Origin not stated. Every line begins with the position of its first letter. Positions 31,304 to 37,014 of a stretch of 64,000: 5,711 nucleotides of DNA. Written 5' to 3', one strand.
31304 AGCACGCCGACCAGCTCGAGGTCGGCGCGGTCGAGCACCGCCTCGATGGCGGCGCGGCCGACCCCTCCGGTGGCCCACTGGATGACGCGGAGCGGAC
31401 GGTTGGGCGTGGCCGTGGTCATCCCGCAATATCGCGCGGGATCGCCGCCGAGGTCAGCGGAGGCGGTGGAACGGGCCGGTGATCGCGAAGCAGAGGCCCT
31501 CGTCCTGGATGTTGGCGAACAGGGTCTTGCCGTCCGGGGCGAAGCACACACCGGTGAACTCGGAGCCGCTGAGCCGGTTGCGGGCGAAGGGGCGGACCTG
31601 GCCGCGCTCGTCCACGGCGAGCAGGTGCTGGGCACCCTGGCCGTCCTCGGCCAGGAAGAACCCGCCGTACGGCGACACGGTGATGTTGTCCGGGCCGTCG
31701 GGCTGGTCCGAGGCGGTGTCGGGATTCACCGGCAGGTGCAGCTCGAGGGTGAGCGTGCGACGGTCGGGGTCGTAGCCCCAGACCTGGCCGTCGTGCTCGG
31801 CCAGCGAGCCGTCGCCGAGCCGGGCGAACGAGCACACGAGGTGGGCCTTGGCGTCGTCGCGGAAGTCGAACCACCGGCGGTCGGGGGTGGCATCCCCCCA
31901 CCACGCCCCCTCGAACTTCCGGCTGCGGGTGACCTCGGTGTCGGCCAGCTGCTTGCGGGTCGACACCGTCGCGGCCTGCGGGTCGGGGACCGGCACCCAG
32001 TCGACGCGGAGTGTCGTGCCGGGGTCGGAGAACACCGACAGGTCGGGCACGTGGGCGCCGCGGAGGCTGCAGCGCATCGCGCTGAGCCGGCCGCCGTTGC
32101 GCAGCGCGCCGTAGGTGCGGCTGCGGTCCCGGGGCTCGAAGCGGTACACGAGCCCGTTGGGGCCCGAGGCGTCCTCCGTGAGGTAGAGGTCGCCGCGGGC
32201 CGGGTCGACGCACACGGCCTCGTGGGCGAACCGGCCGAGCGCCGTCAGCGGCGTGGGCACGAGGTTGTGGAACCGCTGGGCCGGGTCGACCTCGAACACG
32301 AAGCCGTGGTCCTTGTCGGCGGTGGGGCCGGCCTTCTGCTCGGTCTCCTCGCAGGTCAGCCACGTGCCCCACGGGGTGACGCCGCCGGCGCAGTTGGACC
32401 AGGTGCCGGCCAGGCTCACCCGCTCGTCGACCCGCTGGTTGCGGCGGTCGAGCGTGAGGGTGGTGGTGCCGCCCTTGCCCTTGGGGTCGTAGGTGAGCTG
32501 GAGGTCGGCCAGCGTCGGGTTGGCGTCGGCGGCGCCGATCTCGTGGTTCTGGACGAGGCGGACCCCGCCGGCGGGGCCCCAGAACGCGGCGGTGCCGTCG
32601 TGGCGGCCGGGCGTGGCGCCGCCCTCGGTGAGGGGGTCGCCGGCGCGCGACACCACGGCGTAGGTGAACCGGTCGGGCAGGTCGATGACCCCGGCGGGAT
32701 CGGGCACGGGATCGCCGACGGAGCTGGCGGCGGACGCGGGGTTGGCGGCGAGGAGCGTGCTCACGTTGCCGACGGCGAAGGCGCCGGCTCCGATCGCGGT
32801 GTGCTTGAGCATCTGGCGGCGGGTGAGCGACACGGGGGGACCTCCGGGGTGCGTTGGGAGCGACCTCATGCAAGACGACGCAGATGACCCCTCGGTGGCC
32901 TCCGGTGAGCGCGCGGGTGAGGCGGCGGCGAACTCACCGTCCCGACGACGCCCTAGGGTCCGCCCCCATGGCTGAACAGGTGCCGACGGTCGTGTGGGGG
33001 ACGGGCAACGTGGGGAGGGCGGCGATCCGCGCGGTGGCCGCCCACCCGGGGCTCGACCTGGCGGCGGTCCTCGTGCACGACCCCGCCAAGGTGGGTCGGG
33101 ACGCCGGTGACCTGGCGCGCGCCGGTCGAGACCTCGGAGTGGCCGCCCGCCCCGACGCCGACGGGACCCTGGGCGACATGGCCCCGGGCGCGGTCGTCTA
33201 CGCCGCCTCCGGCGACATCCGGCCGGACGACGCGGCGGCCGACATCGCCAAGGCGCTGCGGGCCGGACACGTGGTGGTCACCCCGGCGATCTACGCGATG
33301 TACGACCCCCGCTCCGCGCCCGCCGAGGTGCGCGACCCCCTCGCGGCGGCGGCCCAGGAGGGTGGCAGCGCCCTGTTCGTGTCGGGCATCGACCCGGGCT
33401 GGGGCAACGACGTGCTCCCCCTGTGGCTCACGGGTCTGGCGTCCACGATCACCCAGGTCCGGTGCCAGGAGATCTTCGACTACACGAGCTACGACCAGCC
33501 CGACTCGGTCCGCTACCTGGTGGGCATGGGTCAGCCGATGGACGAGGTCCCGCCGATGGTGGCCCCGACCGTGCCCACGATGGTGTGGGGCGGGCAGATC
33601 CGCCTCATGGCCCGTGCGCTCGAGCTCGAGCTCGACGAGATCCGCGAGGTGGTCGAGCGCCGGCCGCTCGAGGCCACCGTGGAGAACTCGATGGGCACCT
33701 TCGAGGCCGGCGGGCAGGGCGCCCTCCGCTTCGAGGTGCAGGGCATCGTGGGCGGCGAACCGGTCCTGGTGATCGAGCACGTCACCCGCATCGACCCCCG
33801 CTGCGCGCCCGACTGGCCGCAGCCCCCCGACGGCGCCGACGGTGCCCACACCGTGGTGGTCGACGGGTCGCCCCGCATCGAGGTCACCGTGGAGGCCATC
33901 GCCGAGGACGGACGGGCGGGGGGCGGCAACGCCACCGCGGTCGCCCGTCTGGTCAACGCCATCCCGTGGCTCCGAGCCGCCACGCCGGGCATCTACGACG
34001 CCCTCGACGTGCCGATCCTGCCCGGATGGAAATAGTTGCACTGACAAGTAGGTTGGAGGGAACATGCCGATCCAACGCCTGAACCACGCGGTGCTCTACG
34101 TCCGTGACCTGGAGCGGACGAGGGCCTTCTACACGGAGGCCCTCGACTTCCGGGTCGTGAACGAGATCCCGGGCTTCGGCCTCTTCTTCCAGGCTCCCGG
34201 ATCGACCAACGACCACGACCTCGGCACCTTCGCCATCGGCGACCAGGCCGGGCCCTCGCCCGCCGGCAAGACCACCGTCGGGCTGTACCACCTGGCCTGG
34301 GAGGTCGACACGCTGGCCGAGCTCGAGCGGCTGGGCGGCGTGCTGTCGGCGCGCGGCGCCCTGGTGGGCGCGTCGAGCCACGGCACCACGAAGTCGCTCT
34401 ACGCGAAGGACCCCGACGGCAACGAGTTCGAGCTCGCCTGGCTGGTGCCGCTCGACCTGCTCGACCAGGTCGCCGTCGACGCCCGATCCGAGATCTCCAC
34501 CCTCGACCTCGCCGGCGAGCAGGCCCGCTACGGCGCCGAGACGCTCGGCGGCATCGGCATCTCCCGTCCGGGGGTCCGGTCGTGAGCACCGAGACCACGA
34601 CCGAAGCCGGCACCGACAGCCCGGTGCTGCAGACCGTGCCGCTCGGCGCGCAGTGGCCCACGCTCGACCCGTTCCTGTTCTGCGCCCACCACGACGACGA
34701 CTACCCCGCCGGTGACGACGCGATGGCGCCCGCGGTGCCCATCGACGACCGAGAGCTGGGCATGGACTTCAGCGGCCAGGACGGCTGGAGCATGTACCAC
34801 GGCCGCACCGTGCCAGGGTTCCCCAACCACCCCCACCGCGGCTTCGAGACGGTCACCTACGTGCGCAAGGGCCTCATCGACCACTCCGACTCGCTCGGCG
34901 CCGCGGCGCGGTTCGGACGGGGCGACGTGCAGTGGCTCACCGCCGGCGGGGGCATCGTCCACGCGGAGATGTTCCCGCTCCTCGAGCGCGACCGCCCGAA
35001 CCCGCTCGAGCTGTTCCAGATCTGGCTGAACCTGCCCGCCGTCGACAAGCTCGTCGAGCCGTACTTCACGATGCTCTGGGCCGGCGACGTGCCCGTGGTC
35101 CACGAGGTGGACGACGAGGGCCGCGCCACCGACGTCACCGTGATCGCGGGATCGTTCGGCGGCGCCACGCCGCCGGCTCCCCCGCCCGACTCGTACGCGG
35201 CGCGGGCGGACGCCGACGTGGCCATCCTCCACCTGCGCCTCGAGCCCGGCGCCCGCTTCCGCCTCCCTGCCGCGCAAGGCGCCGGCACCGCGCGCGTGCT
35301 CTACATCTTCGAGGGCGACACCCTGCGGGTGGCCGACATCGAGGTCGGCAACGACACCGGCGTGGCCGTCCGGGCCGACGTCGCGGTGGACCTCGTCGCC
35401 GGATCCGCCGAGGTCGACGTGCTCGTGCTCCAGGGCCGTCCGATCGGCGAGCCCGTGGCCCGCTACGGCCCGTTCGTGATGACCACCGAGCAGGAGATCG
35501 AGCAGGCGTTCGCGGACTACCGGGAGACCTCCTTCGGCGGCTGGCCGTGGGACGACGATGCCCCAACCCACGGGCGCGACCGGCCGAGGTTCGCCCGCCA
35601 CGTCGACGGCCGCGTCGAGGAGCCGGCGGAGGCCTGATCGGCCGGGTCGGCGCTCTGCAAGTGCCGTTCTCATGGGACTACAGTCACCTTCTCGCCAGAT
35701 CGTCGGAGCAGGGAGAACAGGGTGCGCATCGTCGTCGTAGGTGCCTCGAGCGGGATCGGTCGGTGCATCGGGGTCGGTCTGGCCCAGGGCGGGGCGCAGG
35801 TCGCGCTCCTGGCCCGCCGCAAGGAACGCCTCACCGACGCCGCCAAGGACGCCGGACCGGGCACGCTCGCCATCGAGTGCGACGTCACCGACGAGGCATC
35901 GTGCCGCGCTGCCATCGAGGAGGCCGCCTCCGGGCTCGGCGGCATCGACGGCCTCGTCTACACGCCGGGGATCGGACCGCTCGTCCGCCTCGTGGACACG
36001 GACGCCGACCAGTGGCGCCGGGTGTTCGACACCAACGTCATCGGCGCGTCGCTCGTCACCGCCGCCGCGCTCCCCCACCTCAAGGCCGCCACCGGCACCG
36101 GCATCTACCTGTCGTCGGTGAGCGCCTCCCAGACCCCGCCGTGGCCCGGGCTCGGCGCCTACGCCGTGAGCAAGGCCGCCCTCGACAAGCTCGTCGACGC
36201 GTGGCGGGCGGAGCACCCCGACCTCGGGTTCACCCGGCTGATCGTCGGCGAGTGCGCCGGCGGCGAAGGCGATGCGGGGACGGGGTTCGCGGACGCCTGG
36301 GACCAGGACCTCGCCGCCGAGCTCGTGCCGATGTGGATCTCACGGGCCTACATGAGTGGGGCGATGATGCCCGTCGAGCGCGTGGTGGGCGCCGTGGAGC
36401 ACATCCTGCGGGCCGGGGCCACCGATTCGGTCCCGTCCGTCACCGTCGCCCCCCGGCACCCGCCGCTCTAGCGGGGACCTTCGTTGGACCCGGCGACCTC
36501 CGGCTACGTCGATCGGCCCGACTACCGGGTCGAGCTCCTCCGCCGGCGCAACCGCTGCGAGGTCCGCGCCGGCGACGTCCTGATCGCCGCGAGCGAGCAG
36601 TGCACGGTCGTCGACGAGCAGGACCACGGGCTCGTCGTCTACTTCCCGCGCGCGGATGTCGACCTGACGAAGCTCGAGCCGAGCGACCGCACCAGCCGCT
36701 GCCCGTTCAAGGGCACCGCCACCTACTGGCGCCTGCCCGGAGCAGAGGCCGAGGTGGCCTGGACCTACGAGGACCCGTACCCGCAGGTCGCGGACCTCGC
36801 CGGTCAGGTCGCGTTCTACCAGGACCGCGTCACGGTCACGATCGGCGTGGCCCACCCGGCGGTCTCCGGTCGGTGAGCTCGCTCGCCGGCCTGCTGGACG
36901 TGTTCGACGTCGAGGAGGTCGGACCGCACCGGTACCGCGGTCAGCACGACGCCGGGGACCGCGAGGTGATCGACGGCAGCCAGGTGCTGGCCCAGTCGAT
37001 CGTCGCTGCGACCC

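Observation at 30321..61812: About 30 reading-frame breaks, mostly +1, all lie right of 30.3 kb and none lie in the first 30 kb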

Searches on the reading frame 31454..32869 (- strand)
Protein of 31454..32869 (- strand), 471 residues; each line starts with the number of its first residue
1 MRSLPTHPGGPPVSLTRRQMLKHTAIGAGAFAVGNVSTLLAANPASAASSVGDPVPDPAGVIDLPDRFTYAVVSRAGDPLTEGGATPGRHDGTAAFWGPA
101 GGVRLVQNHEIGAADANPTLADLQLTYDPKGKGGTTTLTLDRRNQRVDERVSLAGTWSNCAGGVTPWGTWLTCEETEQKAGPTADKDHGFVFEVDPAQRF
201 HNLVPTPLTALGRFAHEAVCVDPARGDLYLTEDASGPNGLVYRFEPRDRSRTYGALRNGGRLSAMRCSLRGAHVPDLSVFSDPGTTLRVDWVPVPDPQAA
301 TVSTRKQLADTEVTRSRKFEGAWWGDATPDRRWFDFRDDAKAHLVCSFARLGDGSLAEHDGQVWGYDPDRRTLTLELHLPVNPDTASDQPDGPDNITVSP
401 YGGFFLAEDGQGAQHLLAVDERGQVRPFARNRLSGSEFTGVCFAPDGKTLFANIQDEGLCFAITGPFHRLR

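Call 5: find_encoding_contigs(protein=window:31454-32869:-, flank=10000, max_places=6)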
Protein window:31454-32869:- (471 aa): no gene with exactly this product is on record in the collection.

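Call 63: search_protein_families(library=pfam, proteins=[window:31457-32833:-], max_evalue=0.001)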
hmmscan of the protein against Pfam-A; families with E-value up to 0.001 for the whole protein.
window:31457-32833:- (459 aa): 1 family
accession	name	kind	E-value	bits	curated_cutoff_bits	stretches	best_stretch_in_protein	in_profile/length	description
PF05787.19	PhoX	-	9.4e-74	249.8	24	2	137-446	153-515/515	Alkaline phosphatase PhoX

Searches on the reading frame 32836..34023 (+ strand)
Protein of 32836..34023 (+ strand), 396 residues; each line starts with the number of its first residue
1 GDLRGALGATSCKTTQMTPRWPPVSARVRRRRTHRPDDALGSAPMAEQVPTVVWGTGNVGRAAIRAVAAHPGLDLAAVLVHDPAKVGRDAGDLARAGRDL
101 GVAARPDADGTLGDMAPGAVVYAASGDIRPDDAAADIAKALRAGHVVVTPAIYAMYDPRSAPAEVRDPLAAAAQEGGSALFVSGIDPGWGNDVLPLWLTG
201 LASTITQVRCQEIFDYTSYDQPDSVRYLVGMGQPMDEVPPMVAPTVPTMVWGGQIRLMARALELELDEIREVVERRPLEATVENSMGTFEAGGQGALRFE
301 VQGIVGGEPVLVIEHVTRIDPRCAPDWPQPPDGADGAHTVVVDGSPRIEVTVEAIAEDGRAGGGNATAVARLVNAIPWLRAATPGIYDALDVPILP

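Call 63: search_protein_families(library=pfam, proteins=[window:32836-34023:+], max_evalue=0.001)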
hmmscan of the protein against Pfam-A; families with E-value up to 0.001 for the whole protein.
window:32836-34023:+ (396 aa): 1 family
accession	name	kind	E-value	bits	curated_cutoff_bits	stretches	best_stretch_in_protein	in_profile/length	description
PF19328.4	DAP_DH_C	-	2e-10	41.1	23.3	1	192-394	4-192/206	2,4-diaminopentanoate dehydrogenase C-terminal domain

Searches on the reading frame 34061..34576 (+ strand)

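Call 63: search_protein_families(library=pfam, proteins=[window:34061-34576:+], max_evalue=0.001)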
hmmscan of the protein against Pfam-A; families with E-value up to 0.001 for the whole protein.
window:34061-34576:+ (172 aa): 3 families
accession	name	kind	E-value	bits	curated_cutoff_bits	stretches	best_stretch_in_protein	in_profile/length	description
PF00903.31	Glyoxalase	-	1e-15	58.6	20.6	1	6-125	1-121/121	Glyoxalase/Bleomycin resistance protein/Dioxygenase superfamily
PF18029.7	Glyoxalase_6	-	1.1e-05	26.4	23.6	1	11-125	3-105/106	Glyoxalase-like domain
PF13669.12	Glyoxalase_4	-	8.5e-05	23.2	27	1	8-87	1-81/109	Glyoxalase/Bleomycin resistance protein/Dioxygenase superfamily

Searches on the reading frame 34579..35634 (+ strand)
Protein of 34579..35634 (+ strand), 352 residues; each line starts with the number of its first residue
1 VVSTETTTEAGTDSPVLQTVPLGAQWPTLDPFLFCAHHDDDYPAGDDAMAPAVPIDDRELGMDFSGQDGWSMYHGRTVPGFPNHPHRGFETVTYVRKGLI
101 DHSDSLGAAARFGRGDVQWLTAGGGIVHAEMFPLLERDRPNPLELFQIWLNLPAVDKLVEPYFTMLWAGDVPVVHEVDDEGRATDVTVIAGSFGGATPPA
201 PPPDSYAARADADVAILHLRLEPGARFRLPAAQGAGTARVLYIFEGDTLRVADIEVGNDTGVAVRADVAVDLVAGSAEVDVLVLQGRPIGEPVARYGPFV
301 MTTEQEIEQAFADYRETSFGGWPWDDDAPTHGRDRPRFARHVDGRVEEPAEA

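Call 63: search_protein_families(library=pfam, proteins=[window:34579-35634:+], max_evalue=0.001)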
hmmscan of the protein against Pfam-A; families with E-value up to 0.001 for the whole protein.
window:34579-35634:+ (352 aa): 2 families
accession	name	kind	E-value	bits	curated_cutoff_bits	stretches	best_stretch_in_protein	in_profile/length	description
PF02678.22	Pirin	-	1.3e-24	86.7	26.1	1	77-150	38-108/108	Pirin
PF05726.19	Pirin_C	-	2e-21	76.8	27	1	217-320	2-103/103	Pirin C-terminal cupin domain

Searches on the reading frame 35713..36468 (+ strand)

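Call 63: search_protein_families(library=pfam, proteins=[window:35713-36468:+], max_evalue=0.001)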
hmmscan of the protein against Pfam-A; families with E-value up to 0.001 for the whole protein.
window:35713-36468:+ (252 aa): 5 families
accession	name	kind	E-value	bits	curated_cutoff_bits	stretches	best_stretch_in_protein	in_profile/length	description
PF00106.31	adh_short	-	4.7e-33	114.7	26.6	1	6-169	3-168/195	short chain dehydrogenase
PF13561.12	adh_short_C2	-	5e-29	102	27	1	10-163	1-156/236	Enoyl-(Acyl carrier protein) reductase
PF08659.16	KR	-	1.6e-13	51.4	22.6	1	7-167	4-166/180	KR domain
PF01370.27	Epimerase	-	1.9e-07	31.2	20.9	1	6-185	1-176/240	NAD dependent epimerase/dehydratase family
PF13460.12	NAD_binding_10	-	7.2e-06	26.4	27.2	1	10-161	1-131/184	NAD(P)H-binding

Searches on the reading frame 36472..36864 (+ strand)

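Call 63: search_protein_families(library=pfam, proteins=[window:36472-36864:+], max_evalue=0.001)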
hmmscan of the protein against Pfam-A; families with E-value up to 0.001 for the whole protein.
window:36472-36864:+ (131 aa): 1 family
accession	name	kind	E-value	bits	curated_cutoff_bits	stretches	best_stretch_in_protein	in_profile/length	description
PF04248.19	NTP_transf_9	-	7.3e-27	93.5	22.1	1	30-118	2-93/93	Domain of unknown function (DUF427)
